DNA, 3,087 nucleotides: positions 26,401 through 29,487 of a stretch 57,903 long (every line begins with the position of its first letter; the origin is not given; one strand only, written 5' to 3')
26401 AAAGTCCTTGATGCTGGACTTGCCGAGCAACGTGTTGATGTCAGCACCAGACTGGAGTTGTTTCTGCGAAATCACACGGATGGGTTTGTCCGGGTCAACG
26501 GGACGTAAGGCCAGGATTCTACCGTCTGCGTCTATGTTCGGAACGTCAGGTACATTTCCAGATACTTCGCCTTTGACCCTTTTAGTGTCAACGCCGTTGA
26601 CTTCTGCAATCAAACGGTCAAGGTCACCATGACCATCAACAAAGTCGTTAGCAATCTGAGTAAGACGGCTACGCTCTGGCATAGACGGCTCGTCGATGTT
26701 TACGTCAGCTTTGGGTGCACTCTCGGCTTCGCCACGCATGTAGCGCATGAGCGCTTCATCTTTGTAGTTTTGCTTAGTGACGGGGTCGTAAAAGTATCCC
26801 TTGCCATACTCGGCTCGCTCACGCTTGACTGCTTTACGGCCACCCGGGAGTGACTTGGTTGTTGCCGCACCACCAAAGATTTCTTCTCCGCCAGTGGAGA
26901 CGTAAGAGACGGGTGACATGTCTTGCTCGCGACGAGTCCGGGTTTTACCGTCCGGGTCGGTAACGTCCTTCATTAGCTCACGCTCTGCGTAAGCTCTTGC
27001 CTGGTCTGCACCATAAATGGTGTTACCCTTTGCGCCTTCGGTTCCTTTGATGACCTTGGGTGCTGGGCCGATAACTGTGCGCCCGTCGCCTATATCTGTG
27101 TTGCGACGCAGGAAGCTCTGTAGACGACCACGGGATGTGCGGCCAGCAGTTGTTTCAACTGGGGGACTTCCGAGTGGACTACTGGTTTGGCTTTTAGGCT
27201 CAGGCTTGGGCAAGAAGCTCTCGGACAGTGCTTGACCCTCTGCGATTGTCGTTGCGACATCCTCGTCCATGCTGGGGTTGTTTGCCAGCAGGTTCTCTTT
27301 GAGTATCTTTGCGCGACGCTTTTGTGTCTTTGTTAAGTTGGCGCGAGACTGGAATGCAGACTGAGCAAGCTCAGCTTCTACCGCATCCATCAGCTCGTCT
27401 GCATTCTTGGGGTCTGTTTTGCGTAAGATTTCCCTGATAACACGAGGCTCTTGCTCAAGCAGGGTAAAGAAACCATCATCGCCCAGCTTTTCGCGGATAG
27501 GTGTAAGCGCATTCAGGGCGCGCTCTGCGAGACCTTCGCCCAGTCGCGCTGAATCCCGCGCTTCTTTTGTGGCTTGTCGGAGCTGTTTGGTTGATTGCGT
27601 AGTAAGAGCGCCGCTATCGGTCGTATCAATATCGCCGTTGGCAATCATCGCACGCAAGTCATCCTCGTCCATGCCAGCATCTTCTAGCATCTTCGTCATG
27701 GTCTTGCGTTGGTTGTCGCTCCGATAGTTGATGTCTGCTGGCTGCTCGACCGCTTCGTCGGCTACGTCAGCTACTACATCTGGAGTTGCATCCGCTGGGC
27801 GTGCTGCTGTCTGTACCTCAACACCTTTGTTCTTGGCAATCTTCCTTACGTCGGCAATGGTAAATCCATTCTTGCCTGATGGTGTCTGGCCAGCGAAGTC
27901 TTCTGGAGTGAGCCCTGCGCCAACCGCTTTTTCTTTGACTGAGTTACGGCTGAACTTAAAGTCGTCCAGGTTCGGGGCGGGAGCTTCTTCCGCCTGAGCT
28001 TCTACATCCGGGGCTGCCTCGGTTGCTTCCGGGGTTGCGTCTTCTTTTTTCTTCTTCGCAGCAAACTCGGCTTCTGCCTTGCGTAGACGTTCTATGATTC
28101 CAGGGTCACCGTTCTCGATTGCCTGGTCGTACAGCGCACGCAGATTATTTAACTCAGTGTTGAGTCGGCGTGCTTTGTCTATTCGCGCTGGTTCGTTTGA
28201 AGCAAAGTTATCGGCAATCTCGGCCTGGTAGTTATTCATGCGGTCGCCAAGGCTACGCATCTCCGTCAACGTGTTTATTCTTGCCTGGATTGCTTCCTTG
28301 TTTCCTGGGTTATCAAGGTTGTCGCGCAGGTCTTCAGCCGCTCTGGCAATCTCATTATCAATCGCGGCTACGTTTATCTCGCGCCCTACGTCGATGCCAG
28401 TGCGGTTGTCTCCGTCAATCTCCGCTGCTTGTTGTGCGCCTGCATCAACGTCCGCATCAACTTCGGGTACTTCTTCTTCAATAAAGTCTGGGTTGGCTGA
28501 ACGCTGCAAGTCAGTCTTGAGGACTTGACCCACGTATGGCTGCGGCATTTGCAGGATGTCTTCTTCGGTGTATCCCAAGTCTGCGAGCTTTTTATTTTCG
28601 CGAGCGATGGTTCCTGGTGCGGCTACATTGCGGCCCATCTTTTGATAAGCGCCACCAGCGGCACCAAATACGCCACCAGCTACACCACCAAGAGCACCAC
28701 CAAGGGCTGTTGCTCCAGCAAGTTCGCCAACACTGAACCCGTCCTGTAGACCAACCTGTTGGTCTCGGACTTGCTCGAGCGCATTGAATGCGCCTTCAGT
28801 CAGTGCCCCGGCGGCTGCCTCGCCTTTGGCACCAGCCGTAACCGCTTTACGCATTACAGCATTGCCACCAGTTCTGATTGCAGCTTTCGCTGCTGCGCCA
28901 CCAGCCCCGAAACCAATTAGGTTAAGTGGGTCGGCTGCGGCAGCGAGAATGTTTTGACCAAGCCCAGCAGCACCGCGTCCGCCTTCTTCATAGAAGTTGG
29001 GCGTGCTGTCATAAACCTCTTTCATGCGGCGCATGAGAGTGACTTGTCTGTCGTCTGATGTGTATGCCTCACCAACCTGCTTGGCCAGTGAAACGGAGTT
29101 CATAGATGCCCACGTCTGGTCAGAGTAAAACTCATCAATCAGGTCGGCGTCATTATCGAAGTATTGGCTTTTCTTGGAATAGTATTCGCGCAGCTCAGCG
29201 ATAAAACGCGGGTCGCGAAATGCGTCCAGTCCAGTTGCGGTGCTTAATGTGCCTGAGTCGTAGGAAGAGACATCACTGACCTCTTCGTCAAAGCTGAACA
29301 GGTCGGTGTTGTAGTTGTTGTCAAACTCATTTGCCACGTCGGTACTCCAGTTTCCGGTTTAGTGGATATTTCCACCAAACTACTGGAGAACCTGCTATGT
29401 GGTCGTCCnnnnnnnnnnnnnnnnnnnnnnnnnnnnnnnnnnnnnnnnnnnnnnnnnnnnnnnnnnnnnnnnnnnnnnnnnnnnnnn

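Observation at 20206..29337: Giant 3043-aa ORF with an embedded HExxH motif at the distal end of the late operon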

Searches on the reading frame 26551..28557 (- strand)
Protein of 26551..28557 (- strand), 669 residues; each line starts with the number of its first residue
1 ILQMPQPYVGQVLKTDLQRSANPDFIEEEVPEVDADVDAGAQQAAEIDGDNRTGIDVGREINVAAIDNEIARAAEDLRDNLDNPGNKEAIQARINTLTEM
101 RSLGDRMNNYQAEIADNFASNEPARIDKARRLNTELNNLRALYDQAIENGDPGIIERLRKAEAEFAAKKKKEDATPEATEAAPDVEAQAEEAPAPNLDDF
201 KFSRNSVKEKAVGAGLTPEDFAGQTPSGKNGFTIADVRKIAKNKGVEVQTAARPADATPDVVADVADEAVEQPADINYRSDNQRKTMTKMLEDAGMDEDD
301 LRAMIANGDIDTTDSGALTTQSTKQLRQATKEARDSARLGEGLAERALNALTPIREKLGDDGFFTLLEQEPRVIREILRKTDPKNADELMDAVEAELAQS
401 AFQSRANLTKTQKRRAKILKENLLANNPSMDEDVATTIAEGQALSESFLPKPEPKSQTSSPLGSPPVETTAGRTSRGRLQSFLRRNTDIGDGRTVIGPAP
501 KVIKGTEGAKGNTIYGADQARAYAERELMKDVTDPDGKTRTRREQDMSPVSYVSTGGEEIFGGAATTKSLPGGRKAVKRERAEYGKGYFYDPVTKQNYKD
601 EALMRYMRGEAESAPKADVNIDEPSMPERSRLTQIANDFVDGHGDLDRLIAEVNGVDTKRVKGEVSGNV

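Call 78: search_protein_families(library=pfam, proteins=[window:26551-28557:-], max_evalue=5)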
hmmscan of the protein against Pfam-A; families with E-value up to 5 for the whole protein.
window:26551-28557:- (669 aa): 1 family
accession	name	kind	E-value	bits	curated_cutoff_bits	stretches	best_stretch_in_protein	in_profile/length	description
PF09084.16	NMT1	-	0.074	13.4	20.5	1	227-308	40-129/216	NMT1/THI5 like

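Call 79: search_protein_families(library=phrogs, proteins=[window:26551-28557:-], max_evalue=5)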
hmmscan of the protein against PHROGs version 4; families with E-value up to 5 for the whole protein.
window:26551-28557:- (669 aa): 1 family
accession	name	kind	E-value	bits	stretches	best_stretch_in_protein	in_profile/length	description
phrog_37347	-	unknown function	0.27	12.3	1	55-150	87-174/201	-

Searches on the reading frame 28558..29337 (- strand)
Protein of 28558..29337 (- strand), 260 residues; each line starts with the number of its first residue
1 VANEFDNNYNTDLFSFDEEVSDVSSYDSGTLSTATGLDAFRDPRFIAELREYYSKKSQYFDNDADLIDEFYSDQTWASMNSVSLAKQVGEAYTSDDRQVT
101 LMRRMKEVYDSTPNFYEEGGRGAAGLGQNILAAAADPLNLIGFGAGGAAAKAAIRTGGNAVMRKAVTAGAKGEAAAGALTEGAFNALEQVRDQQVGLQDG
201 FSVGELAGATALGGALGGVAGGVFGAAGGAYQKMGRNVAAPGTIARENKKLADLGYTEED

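Call 45: search_solved_structures(query=window:28558-29337:-, max_evalue=10)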
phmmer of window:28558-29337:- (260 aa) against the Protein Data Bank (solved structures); distinct sequences matched with E-value up to 10: 2.
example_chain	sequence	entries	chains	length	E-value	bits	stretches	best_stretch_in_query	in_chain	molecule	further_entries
6xi6_A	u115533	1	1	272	0.38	13.8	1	106-176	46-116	helical fusion design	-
9drl_A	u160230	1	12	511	1.1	12.3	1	106-177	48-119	T33-549_B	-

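Call 78: search_protein_families(library=pfam, proteins=[window:28558-29337:-], max_evalue=5)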
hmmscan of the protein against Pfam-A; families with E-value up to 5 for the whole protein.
window:28558-29337:- (260 aa): 2 families
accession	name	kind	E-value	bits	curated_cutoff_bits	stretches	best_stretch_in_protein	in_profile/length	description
PF15000.11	TUSC2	-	0.0022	18.8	25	1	34-75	32-72/111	Tumour suppressor candidate 2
PF11422.13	IBP39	-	0.19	12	25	1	35-74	31-70/179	Initiator binding protein 39 kDa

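Call 79: search_protein_families(library=phrogs, proteins=[window:28558-29337:-], max_evalue=5)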
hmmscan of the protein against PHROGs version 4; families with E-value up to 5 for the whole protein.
window:28558-29337:- (260 aa): 3 families
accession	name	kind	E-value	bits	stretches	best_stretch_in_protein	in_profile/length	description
phrog_342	-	head and packaging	0.00012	21.3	1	122-232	311-408/1235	internal virion protein with endolysin domain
phrog_6922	-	unknown function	1.8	8.1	1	139-235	272-375/768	-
phrog_3201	-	tail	2.4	6.6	1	102-241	1321-1463/2408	tail fiber protein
